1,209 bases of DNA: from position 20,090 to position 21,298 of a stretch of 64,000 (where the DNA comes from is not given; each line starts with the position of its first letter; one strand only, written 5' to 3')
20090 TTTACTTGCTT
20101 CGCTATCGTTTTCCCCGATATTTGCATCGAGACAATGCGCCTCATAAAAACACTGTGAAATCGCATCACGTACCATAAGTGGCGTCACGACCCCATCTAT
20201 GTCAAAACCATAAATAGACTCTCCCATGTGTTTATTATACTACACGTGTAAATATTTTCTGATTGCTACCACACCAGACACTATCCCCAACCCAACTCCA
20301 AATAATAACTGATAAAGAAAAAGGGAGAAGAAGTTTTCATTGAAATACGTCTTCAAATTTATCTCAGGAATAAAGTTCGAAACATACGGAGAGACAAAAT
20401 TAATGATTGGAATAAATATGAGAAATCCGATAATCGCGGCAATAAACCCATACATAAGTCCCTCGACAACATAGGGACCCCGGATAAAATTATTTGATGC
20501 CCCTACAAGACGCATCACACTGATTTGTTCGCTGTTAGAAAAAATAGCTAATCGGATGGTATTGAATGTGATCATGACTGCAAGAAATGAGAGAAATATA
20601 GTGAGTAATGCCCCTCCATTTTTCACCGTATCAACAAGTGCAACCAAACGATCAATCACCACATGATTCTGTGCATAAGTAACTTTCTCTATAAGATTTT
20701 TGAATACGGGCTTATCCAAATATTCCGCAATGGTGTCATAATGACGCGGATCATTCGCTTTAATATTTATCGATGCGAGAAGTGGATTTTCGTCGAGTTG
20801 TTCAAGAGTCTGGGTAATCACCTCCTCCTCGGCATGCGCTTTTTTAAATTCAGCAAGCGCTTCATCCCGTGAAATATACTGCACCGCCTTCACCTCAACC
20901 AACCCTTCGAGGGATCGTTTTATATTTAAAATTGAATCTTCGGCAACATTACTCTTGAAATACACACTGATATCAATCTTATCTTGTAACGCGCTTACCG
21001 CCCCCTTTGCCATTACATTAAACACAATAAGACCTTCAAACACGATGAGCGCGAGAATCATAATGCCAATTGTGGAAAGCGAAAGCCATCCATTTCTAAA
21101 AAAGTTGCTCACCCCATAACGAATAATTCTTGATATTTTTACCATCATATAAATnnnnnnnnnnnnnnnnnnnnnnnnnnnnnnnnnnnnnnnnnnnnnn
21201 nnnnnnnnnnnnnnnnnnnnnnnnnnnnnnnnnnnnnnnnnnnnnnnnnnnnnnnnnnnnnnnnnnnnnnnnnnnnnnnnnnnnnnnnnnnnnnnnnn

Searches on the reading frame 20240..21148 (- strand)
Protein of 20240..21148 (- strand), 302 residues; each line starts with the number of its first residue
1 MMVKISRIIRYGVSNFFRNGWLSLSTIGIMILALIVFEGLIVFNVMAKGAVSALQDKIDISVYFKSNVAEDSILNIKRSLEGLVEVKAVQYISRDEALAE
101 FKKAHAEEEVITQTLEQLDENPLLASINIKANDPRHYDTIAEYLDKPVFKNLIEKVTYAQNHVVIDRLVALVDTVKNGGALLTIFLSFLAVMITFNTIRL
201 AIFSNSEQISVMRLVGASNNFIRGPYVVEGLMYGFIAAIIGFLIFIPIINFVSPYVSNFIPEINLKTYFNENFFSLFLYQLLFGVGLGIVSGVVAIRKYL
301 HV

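Call 79: search_protein_families(library=pfam, proteins=[window:20240-21148:-], max_evalue=0.00001)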
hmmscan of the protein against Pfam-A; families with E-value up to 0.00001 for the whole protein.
window:20240-21148:- (302 aa): 2 families
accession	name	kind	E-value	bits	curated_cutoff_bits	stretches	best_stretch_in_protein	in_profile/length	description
PF18075.7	FtsX_ECD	-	1.2e-17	64.7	23.5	1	59-145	2-88/96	FtsX extracellular domain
PF02687.27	FtsX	-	7e-15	55.6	25.5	1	182-301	3-117/120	FtsX-like permease C-terminal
